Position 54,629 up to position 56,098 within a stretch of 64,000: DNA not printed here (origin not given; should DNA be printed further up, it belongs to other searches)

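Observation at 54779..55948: Unusual SDR reductase-CDA deaminase fusion protein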

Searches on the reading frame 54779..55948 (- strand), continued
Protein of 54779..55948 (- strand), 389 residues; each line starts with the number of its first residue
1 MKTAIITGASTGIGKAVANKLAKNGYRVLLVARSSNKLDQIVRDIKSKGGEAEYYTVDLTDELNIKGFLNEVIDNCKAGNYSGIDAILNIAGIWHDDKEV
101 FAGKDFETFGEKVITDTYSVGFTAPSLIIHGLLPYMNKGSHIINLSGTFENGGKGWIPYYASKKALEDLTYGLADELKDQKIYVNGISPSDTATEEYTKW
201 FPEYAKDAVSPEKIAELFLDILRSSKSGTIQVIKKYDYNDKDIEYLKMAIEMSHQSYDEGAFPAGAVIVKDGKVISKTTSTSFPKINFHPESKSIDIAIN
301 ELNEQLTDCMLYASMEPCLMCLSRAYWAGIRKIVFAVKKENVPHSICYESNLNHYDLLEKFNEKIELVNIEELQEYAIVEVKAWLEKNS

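Call 14: find_encoding_contigs(protein=P0048, flank=3000, max_places=2)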
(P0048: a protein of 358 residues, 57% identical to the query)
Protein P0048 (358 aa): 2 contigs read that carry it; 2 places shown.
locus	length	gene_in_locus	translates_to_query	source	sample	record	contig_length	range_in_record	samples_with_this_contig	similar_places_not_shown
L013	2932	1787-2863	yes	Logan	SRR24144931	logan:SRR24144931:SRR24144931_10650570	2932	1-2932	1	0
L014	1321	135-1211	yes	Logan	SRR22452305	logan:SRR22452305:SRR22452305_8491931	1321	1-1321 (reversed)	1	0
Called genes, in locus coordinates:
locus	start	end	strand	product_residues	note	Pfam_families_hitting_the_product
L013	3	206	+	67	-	?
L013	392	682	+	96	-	PF12961:DUF3850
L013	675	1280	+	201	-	PF00702:Hydrolase, PF13419:HAD_2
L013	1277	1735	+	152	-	PF18931:DUF5680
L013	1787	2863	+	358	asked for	PF00106:adh_short, PF08659:KR (weak), PF13561:adh_short_C2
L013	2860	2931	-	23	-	?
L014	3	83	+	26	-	?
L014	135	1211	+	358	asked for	PF00106:adh_short, PF08659:KR (weak), PF13561:adh_short_C2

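Call 26: find_encoding_contigs(protein=P0016, flank=6000, max_places=3)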
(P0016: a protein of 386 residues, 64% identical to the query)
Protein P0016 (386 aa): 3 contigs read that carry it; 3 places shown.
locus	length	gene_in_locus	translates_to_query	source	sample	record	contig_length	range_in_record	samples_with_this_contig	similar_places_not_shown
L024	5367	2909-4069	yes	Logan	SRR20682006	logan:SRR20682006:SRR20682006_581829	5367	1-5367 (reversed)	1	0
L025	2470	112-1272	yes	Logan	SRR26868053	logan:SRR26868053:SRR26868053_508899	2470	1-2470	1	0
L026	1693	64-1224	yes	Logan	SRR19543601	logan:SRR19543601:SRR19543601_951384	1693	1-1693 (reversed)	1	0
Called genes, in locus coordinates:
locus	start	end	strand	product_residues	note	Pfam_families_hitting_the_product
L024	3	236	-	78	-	?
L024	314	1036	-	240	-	-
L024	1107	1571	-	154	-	PF14367:DUF4411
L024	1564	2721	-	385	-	PF01381:HTH_3 (faint), PF06114:Peptidase_M78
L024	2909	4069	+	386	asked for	PF00106:adh_short, PF08659:KR, PF13561:adh_short_C2, PF16363:GDP_Man_Dehyd (faint), PF23441:SDR, PF00383:dCMP_cyt_deam_1, PF14437:MafB19-deam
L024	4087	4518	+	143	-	PF01230:HIT (weak)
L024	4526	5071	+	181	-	-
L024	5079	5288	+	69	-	-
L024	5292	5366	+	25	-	?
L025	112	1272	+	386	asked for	PF00106:adh_short, PF08659:KR, PF13561:adh_short_C2, PF16363:GDP_Man_Dehyd (faint), PF23441:SDR, PF00383:dCMP_cyt_deam_1, PF14437:MafB19-deam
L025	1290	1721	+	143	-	PF01230:HIT (weak)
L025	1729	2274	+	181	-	-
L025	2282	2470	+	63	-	?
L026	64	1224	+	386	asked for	PF00106:adh_short, PF08659:KR, PF13561:adh_short_C2, PF16363:GDP_Man_Dehyd (faint), PF23441:SDR, PF00383:dCMP_cyt_deam_1, PF14437:MafB19-deam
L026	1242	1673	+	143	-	PF01230:HIT (weak)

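Call 32: search_protein_families(library=pfam, proteins=[L006:4556-4981:+, L006:5749-6147:-, P0048, L011:4480-5004:+], max_evalue=0.01)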
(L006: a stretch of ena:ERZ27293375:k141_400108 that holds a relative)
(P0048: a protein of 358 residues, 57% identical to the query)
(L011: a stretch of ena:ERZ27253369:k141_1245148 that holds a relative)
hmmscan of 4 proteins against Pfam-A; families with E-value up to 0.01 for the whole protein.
L006:4556-4981:+ (141 aa): 0 families

L006:5749-6147:- (132 aa): 1 family
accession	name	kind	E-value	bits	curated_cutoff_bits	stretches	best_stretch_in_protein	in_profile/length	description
PF03692.20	CxxCxxCC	-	5.9e-05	24.1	23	1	7-107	2-69/85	Putative zinc- or iron-chelating domain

P0048 (358 aa): 3 families
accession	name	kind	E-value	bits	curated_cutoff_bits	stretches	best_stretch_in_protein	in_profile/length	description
PF00106.31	adh_short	-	8.7e-35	120.4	26.6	1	2-195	1-190/195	short chain dehydrogenase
PF13561.12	adh_short_C2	-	8.8e-32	111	27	1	8-230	1-230/236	Enoyl-(Acyl carrier protein) reductase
PF08659.16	KR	-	8.3e-06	26.3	22.6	1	5-90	4-93/180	KR domain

L011:4480-5004:+ (174 aa): 3 families
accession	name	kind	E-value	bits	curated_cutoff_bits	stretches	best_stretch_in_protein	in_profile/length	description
PF01872.23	RibD_C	-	1.5e-19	71.1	24.1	1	2-162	2-195/197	RibD C-terminal domain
PF00186.24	DHFR_1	-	9.1e-06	25.9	25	1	5-119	4-107/159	Dihydrofolate reductase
PF00702.32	Hydrolase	-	0.0022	18.9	26.4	1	90-156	104-170/191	haloacid dehalogenase-like hydrolase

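Call 38: predict_structure(alignment_id=A1)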
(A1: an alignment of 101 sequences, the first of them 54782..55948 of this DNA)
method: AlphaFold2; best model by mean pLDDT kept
length: 389 residues; sequences in the alignment: 101
mean_pLDDT: 96.3   pTM: 0.91
mean pLDDT of the five models: 96.3, 95.8, 95.8, 95.4, 94.1
residues with pLDDT >= 90: 371; 70-90: 17; 50-70: 1; < 50: 0
segments of 3 or more residues with pLDDT < 50: none
pLDDT, mean of each block of 10 residues (from residue 1): 97 98 98 97 98 98 98 98 98 95 95 98 98 98 89 87 96 98 97 95 95 98 96 94 99 98 98 98 94 98 98 98 98 97 93 89 95 97 94
secondary structure, 60 per line:
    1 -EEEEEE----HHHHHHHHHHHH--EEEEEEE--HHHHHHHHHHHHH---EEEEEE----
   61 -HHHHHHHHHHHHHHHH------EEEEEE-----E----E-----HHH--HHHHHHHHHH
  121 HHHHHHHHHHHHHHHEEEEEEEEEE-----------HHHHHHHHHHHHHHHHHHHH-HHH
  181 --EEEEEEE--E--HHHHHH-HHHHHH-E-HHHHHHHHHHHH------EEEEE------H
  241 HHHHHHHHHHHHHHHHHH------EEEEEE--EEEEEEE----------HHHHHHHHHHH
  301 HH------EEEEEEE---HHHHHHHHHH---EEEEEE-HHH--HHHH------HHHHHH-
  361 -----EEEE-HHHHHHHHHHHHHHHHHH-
elements in order: E2-7 H12-23 E26-32 H35-47 E51-56 H62-77 E84-89 H111-135 E136-145 H157-176 E183-189 H195-200 H202-207 H211-222 E229-233 H240-258 E265-270 E273-279 H290-302 E309-315 H319-328 E332-337 H344-347 H354-359 E366-369 H371-388

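Call 42: find_related_loci(query=A2, collection=genome_contigs, flank=6000)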
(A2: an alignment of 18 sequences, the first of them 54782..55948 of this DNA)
Query A2 (389 aa) in genome_contigs; peptide patterns used: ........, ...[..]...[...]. (x = any residue, [..] = any of these).
88 stretches matched a pattern; 84 encode a relative of the query (tblastn E <= 1e-3); the best 80 are kept; 80 distinct loci.
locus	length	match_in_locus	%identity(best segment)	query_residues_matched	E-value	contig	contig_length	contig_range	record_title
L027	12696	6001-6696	55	1-235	2e-81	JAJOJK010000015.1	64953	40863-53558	MAG: Candidatus Woesebacteria bacterium isolate S5C87 S5CNODE_54_length_64953_cov_5.159689, whole genome shotgun sequenc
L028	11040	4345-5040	55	1-235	2e-80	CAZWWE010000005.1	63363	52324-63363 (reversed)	MAG TPA_asm: uncultured Pseudomonadales bacterium isolate SRP216815_co1_233 genome assembly, contig: NODE_506_length_633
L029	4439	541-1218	57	1-235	8e-77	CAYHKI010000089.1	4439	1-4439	MAG TPA_asm: uncultured Gammaproteobacteria bacterium isolate ERP119705_co13_618 genome assembly, contig: NODE_25099_len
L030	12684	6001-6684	53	2-234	2e-76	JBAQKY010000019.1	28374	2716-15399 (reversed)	MAG: Microgenomates group bacterium isolate MFD12071_ilm_asm_bin3 k127_11147, whole genome shotgun sequence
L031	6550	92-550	75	237-389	1e-74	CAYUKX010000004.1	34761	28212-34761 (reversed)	MAG TPA_asm: uncultured Candidatus Saccharibacteria bacterium isolate SRP107338_co1_190 genome assembly, contig: NODE_83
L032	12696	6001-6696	53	2-235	2e-74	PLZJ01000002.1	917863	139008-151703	MAG: Candidatus Levyibacteriota bacterium isolate palsa_1332 73.20120700_P3D.151_contig_1296, whole genome shotgun seque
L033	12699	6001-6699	52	1-235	6e-74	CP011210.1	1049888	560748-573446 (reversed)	MAG: Candidatus Beckwithbacteria bacterium GW2011_GWC1_49_16 chromosome, complete genome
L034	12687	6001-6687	53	2-235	7e-74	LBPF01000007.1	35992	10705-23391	MAG: Candidatus Woesebacteria bacterium GW2011_GWB1_33_38 UR44_C0007, whole genome shotgun sequence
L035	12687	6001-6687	50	2-235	3e-73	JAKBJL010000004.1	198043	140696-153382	MAG: bacterium isolate DBS2-5.bin62 NODE_18_length_198043_cov_7.551234, whole genome shotgun sequence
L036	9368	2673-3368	51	1-235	2e-72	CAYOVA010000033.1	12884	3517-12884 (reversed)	MAG TPA_asm: uncultured Gammaproteobacteria bacterium isolate SRP342105_co3_219 genome assembly, contig: NODE_4737_lengt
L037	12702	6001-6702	51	1-235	3e-72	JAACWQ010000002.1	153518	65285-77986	MAG: Candidatus Paceibacterota bacterium isolate CG_2015-01t_44_17 CG_2015-01t_curated_scaffold_15, whole genome shotgun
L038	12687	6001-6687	52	1-235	7e-72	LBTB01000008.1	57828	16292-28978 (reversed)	MAG: Candidatus Shapirobacteria bacterium GW2011_GWF2_37_20 US46_C0008, whole genome shotgun sequence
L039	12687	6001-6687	49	2-235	1e-71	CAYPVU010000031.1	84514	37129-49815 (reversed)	MAG TPA_asm: uncultured Candidatus Saccharibacteria bacterium isolate binchicken_co23_219 genome assembly, contig: k141_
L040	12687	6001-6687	49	2-235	1e-71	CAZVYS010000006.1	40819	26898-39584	MAG TPA_asm: uncultured Pseudomonadales bacterium isolate SRP077602_co2_364 genome assembly, contig: NODE_1459_length_40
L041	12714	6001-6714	48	2-244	2e-71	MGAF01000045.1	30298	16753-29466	MAG: Candidatus Roizmanbacteria bacterium RIFCSPLOWO2_01_FULL_35_13 rifcsplowo2_01_scaffold_5529, whole genome shotgun s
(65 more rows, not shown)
